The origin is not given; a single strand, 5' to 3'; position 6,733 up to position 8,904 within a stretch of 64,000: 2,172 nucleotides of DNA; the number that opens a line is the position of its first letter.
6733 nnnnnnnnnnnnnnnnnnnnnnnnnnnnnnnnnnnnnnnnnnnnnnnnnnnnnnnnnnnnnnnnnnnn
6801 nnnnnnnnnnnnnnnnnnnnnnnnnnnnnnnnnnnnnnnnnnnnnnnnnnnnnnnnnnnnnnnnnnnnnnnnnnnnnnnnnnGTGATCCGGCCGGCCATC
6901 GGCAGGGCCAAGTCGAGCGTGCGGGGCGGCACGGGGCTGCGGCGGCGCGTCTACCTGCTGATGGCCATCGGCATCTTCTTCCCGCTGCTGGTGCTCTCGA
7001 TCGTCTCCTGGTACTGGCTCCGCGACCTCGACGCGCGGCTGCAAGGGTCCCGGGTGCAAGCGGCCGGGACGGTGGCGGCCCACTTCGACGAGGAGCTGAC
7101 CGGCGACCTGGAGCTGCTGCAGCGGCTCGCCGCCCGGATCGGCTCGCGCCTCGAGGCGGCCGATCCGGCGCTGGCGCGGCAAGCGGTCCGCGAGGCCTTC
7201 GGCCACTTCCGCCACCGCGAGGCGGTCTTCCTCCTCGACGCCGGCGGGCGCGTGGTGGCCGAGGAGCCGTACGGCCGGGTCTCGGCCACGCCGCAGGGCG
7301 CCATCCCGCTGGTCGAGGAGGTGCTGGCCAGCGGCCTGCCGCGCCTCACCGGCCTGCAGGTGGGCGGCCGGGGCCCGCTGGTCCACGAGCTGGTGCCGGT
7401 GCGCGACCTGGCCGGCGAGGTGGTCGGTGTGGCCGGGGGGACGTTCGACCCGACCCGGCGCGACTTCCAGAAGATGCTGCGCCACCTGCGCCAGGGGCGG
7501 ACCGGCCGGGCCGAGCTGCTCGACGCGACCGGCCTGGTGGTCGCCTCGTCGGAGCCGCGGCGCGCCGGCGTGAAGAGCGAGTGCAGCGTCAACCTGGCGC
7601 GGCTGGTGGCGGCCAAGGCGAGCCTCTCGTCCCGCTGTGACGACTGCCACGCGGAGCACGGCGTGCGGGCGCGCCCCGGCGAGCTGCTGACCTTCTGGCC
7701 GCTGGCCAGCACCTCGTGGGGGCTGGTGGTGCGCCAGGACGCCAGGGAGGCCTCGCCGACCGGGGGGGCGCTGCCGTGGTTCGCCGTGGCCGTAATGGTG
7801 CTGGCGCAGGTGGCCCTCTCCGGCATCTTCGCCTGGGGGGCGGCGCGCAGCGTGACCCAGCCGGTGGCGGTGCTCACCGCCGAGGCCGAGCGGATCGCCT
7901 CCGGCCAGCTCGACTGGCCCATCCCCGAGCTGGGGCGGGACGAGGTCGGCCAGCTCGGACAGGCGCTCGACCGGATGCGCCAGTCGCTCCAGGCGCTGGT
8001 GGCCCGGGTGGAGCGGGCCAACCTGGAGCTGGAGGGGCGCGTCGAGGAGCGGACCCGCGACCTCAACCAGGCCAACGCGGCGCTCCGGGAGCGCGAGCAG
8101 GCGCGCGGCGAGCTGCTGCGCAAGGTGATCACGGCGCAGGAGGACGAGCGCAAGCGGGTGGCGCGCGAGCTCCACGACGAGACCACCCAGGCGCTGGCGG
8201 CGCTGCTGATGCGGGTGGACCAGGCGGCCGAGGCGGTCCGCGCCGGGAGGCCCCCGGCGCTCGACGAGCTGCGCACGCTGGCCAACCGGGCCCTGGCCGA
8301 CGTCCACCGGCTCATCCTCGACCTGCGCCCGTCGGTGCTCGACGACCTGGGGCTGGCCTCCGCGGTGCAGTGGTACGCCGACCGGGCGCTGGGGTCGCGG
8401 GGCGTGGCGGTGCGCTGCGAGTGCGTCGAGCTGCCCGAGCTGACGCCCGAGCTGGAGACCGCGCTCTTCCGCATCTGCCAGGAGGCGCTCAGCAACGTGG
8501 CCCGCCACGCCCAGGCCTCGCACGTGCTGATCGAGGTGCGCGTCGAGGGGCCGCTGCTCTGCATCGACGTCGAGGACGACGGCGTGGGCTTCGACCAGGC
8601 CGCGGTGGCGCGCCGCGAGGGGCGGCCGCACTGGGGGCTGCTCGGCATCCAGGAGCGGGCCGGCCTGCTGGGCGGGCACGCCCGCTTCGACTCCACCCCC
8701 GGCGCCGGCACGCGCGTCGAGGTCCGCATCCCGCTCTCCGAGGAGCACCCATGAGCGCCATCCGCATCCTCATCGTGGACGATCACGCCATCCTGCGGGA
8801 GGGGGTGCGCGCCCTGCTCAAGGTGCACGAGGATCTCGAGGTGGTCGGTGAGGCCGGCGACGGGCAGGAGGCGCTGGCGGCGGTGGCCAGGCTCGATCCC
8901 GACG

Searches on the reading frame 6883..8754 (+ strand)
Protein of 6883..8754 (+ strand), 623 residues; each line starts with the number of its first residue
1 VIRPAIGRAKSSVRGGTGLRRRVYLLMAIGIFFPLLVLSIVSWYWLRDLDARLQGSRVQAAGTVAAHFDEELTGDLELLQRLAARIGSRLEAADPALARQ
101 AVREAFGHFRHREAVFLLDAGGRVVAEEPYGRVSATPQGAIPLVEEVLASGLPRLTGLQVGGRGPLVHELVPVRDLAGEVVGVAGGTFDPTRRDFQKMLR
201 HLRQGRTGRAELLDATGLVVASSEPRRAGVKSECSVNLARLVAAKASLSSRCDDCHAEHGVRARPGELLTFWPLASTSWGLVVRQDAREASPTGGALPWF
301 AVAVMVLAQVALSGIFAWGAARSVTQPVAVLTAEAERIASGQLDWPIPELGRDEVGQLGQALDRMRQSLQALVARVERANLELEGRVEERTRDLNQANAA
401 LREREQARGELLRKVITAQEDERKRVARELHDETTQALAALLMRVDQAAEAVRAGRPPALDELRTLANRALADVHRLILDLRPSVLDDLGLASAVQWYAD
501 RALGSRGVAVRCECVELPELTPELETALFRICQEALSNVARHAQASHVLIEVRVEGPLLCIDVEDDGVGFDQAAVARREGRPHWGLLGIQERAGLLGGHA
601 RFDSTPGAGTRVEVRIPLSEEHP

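Call 56: search_protein_families(library=pfam, proteins=[window:6883-8754:+], max_evalue=0.001)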
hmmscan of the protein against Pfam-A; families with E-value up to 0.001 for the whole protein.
window:6883-8754:+ (623 aa): 5 families
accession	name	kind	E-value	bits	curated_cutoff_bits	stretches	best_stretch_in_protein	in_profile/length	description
PF00672.30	HAMP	-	7.9e-15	55.4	25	1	321-371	3-53/53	HAMP domain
PF02518.31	HATPase_c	-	9.1e-13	49.1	26.4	1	525-619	3-110/111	Histidine kinase-, DNA gyrase B-, and HSP90-like ATPase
PF07730.19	HisKA_3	-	6.8e-11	43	24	1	422-486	1-68/68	Histidine kinase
PF02743.24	dCache_1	-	6.5e-09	36.1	45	1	74-224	24-184/240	Cache domain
PF13581.12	HATPase_c_2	-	0.00025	21.5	27.4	0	526-578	30-87/127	Histidine kinase-like ATPase domain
